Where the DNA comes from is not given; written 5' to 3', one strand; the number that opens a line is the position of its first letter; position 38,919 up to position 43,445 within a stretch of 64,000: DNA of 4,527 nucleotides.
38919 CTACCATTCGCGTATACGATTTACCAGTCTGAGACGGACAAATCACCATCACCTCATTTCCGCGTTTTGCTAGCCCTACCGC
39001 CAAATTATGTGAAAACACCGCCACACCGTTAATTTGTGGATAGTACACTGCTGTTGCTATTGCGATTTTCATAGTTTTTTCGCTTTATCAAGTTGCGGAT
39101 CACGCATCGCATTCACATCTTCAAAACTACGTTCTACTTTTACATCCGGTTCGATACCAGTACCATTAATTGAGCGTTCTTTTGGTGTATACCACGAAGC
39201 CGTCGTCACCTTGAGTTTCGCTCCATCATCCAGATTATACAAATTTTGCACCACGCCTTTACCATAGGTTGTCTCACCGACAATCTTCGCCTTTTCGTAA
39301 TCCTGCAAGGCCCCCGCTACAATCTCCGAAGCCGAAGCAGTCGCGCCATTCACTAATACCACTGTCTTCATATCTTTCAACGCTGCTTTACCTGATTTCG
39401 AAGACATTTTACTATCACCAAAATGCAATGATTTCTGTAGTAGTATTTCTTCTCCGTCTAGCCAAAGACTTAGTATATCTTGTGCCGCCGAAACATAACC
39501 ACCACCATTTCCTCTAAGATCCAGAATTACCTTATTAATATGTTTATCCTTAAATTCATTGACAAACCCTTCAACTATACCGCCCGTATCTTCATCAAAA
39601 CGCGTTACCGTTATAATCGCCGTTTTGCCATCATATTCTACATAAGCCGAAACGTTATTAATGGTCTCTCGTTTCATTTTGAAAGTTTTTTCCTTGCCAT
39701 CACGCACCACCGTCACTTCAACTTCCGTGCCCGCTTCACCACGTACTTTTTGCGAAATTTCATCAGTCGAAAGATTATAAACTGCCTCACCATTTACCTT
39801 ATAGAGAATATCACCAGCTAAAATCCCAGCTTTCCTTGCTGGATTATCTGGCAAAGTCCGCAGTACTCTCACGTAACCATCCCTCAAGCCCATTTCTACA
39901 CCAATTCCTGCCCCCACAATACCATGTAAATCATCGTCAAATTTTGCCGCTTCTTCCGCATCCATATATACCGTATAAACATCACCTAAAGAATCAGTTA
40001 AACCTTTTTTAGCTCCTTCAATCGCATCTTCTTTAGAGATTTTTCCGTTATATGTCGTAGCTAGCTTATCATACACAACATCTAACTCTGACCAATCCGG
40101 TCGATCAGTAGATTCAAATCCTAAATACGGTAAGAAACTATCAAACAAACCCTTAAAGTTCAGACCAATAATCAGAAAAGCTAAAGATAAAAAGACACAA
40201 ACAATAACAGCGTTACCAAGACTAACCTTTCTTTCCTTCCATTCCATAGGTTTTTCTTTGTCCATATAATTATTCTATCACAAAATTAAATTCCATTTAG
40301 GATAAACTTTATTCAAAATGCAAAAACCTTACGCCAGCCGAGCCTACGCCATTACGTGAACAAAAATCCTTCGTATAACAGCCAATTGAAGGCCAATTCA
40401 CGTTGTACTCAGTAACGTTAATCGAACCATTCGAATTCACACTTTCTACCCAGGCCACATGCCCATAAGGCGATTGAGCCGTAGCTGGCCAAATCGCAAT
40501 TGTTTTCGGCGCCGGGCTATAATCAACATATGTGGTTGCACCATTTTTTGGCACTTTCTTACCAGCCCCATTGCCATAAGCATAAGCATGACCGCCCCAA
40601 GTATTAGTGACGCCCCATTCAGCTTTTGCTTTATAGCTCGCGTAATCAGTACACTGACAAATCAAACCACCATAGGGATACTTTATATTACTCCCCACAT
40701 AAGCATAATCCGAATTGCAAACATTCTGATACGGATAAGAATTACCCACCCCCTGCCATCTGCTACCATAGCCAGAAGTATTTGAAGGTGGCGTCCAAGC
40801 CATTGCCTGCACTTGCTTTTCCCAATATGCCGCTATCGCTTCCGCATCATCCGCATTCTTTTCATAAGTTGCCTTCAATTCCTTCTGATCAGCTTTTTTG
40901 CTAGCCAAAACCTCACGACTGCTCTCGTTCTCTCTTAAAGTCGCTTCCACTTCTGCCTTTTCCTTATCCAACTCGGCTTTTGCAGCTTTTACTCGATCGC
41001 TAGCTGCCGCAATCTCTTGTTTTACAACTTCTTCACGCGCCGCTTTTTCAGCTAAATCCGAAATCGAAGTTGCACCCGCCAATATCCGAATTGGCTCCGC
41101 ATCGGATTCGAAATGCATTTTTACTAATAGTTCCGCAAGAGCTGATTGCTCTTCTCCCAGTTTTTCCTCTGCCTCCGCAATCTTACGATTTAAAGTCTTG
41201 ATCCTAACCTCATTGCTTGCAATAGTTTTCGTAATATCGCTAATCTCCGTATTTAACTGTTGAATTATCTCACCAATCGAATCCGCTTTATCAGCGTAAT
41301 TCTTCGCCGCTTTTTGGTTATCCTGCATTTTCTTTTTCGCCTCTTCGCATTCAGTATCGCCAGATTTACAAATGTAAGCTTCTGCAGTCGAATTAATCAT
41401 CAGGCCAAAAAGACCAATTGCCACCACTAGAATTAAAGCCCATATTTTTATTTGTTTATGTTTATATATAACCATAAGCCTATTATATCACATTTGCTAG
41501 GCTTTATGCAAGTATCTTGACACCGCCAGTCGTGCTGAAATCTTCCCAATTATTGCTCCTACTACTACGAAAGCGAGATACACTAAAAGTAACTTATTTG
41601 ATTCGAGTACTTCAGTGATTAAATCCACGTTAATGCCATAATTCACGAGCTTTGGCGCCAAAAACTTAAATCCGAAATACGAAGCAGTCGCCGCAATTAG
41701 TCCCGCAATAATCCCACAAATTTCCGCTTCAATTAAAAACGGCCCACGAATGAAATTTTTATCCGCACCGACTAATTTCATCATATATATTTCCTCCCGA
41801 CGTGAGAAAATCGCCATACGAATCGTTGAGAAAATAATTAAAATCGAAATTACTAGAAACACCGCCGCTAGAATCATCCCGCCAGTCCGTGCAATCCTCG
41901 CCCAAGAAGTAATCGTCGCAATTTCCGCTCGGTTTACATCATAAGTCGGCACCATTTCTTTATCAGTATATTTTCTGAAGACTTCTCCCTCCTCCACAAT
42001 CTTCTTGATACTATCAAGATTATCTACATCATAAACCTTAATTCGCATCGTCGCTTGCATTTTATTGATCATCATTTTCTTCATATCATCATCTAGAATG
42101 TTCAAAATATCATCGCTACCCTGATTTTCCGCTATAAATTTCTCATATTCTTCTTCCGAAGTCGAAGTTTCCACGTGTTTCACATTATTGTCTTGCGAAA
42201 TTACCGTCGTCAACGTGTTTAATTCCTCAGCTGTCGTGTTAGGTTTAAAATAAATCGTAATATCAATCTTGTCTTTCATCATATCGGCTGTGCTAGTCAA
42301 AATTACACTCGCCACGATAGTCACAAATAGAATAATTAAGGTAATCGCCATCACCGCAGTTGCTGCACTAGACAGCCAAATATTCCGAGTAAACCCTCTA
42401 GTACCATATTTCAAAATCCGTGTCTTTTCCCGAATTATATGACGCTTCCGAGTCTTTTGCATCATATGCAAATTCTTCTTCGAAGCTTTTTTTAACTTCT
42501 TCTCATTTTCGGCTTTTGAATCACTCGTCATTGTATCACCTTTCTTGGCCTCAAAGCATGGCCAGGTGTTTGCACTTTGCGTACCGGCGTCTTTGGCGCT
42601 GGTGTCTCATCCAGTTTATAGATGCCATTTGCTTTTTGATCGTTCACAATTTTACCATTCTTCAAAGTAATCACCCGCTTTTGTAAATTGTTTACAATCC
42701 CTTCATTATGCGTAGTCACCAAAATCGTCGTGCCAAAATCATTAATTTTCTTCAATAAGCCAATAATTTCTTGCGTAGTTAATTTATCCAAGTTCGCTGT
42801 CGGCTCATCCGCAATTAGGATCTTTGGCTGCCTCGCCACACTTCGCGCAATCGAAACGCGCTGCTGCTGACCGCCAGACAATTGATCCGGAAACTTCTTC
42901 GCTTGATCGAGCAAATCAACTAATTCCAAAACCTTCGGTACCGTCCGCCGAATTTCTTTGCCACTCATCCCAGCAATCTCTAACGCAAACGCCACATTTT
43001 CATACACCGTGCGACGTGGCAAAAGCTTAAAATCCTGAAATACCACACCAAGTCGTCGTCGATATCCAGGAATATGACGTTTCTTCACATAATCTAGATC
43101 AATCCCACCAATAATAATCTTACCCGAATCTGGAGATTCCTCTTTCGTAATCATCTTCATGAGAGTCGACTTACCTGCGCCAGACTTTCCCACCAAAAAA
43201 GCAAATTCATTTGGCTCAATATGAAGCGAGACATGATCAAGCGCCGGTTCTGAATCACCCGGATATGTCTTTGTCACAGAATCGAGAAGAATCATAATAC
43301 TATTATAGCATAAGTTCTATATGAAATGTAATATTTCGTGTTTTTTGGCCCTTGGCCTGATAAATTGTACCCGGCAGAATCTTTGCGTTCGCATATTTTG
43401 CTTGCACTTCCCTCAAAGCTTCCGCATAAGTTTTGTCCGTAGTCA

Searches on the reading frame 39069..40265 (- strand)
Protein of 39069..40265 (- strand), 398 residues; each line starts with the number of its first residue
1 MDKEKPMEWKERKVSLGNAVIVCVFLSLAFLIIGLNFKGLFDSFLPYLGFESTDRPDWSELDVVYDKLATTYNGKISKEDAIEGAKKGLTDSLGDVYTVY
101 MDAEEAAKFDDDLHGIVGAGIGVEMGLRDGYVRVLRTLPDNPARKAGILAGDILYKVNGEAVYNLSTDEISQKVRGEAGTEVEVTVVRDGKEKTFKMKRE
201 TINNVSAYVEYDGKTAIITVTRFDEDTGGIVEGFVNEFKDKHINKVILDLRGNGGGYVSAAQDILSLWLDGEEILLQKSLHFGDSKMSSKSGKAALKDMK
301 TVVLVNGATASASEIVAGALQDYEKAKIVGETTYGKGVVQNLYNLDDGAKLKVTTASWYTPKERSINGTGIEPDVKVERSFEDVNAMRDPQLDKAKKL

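Call 68: search_protein_families(library=pfam, proteins=[window:39069-40265:-], max_evalue=0.0001)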
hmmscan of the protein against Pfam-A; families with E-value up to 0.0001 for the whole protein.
window:39069-40265:- (398 aa): 5 families
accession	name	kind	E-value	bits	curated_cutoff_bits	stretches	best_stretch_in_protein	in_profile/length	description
PF03572.23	Peptidase_S41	-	7.6e-49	165.9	24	1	214-377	1-165/165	Peptidase family S41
PF13180.12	PDZ_2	-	2.8e-13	50.4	27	1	120-197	2-78/80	PDZ domain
PF17820.7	PDZ_6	-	8.4e-12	45.1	27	1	139-188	7-54/54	PDZ domain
PF22694.1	CtpB_N-like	-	8.1e-08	33.1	27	1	56-104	36-84/85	Activating protease CtpB N-terminal domain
PF00595.29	PDZ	-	4.1e-07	30.7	23.2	1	117-186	12-80/81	PDZ domain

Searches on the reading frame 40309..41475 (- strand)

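Call 68: search_protein_families(library=pfam, proteins=[window:40309-41475:-], max_evalue=0.0001)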
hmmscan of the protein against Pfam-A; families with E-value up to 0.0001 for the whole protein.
window:40309-41475:- (388 aa): 1 family
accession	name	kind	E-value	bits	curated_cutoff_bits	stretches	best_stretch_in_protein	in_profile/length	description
PF05257.22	CHAP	-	1e-12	48.8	26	1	272-358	8-81/81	CHAP domain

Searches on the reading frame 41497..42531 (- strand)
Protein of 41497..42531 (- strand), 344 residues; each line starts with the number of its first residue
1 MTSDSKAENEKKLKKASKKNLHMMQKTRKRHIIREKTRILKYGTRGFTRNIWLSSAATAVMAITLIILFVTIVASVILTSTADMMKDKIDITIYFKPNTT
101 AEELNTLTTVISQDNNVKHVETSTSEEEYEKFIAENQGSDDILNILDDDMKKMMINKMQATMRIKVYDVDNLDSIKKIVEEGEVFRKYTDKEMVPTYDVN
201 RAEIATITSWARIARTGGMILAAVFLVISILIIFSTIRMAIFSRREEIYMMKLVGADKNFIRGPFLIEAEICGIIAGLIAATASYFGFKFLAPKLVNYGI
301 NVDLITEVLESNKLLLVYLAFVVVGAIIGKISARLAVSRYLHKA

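Call 68: search_protein_families(library=pfam, proteins=[window:41497-42531:-], max_evalue=0.0001)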
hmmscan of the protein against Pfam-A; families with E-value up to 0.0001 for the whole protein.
window:41497-42531:- (344 aa): 2 families
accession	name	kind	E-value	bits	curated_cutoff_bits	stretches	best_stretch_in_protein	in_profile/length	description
PF02687.27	FtsX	-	6.7e-16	58.9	25.5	1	219-338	1-117/120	FtsX-like permease C-terminal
PF18075.7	FtsX_ECD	-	3.8e-09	37.5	23.5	1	90-180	2-88/96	FtsX extracellular domain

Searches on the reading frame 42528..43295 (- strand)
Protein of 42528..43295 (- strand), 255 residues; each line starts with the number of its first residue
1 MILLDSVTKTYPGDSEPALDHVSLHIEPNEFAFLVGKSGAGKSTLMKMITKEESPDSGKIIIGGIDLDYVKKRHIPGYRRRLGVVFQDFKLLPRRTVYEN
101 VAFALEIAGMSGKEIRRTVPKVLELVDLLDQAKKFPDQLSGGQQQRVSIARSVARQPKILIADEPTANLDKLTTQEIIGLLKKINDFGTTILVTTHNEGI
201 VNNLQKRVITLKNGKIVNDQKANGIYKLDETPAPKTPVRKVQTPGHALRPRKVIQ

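Call 28: search_protein_families(library=pfam, proteins=[window:42528-43295:-], max_evalue=0.001)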
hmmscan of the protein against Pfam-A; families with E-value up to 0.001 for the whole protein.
window:42528-43295:- (255 aa): 8 families
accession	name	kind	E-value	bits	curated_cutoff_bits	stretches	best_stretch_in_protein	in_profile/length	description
PF00005.33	ABC_tran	-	8.5e-38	130.5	25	1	19-167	1-137/137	ABC transporter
PF02463.25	SMC_N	-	2.9e-08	33.8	40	1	118-208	116-209/220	RecF/RecN/SMC N terminal domain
PF13304.12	AAA_21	-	2e-07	31.8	27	0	152-202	251-304/304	AAA domain, putative AbiEii toxin, Type IV TA system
PF03193.22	RsgA_GTPase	-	0.00027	21.2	30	0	21-55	99-132/174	RsgA GTPase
PF06414.18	Zeta_toxin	-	0.00043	20.2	22.3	1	32-80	19-63/199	Zeta toxin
PF20720.3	nSTAND3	-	0.00057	20.1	27.2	0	21-52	9-40/155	Novel STAND NTPase 3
PF13555.12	AAA_29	-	0.00078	19.6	27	0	20-46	13-39/61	P-loop containing region of AAA domain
PF13401.12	AAA_22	-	0.00085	20.1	27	0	30-119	6-65/130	AAA domain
